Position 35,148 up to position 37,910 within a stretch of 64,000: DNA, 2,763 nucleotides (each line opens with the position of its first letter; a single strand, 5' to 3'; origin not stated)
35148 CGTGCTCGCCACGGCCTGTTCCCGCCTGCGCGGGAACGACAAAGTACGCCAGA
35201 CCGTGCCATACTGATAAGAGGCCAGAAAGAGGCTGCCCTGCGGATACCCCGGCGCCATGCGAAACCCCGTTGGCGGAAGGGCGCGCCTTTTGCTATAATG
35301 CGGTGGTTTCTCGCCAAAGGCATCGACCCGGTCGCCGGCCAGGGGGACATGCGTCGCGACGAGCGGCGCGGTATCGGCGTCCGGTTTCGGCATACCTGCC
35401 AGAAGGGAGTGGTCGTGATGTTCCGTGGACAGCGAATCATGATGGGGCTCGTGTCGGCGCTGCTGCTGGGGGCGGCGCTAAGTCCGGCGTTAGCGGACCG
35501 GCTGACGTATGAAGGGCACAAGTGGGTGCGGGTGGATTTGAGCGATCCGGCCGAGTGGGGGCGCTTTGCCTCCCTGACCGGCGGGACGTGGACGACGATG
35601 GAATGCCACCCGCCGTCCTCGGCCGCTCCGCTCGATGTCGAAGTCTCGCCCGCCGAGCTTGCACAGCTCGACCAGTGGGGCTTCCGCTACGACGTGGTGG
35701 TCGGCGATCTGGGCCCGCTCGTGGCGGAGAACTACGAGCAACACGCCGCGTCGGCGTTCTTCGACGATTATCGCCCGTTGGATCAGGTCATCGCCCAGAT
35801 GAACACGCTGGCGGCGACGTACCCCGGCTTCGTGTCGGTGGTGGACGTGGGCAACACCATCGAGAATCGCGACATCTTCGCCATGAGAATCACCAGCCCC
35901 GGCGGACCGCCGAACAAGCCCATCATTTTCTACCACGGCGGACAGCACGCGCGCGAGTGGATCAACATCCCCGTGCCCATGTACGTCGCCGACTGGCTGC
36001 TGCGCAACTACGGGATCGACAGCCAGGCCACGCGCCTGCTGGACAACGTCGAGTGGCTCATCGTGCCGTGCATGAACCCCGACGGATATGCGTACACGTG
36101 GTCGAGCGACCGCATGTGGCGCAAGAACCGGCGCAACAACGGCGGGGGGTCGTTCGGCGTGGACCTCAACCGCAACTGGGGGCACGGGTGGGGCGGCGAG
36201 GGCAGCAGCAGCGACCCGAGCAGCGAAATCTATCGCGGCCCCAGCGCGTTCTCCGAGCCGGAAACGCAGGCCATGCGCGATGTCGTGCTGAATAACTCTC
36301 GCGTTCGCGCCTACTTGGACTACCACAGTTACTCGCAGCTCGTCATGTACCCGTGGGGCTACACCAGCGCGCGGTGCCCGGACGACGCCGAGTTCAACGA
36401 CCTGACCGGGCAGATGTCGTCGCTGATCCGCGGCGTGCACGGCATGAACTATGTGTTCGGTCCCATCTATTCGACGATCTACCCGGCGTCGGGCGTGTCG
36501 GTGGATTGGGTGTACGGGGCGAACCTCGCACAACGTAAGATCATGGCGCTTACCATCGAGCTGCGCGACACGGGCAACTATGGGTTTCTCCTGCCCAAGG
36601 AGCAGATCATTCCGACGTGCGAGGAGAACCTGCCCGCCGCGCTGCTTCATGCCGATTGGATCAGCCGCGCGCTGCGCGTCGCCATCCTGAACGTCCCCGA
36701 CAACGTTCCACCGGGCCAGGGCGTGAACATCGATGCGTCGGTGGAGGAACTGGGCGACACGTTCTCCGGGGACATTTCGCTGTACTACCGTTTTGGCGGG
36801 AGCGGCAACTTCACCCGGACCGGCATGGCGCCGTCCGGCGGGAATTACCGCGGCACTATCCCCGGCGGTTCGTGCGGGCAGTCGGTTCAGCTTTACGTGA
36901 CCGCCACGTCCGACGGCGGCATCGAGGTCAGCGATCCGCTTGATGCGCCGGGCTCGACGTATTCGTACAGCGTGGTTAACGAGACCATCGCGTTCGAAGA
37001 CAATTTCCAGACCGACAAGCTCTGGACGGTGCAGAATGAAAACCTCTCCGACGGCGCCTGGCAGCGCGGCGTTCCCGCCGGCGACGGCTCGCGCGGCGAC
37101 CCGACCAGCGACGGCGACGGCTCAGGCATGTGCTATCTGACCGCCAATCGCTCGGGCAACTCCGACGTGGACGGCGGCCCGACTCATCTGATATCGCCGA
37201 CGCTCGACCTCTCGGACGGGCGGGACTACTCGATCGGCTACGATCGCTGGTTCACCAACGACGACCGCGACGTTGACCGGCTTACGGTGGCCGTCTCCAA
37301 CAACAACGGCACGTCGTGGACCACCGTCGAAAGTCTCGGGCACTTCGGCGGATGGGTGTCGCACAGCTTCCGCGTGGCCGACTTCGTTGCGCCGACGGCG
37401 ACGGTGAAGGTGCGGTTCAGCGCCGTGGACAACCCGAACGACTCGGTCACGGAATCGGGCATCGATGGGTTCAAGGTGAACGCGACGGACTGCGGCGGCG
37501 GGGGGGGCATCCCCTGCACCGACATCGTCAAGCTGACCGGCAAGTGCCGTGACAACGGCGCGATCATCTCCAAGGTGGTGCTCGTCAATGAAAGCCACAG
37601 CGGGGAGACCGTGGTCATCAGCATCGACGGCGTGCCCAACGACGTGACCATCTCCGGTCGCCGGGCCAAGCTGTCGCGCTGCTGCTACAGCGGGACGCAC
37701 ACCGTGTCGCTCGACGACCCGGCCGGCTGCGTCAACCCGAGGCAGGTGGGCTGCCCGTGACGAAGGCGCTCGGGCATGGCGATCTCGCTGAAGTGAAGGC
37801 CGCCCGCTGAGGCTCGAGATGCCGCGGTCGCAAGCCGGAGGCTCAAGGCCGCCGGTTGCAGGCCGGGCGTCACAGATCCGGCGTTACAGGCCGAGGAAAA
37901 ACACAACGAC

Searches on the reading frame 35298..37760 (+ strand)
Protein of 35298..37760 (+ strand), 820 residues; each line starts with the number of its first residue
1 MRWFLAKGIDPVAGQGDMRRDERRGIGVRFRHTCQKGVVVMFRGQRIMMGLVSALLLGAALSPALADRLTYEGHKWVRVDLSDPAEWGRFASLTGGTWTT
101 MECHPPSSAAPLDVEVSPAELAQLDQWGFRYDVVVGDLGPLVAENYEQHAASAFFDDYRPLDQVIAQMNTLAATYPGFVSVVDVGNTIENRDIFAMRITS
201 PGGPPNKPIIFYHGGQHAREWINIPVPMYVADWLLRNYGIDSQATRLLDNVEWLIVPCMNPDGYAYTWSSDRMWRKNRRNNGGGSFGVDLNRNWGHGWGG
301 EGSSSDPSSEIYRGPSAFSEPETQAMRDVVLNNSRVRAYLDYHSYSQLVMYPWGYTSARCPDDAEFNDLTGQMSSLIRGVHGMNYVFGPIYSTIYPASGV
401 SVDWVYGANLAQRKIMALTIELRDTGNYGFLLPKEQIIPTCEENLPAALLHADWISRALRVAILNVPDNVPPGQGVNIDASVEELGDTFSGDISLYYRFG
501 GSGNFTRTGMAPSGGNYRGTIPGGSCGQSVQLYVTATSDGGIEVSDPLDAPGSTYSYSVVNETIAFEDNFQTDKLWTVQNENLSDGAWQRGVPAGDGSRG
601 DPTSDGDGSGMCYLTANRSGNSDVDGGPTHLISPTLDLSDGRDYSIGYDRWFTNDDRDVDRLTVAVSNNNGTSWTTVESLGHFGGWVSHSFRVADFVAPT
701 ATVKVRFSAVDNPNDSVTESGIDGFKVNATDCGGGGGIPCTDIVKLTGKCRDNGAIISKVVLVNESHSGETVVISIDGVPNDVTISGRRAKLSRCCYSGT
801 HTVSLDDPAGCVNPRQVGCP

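Call 69: search_protein_families(library=pfam, proteins=[window:35298-37760:+], max_evalue=0.001)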
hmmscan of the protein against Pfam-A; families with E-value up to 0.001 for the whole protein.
window:35298-37760:+ (820 aa): 1 family
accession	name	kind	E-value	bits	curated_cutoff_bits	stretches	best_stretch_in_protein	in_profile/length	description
PF00246.29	Peptidase_M14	-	1.3e-95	320.7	21.6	1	166-446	3-285/286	Zinc carboxypeptidase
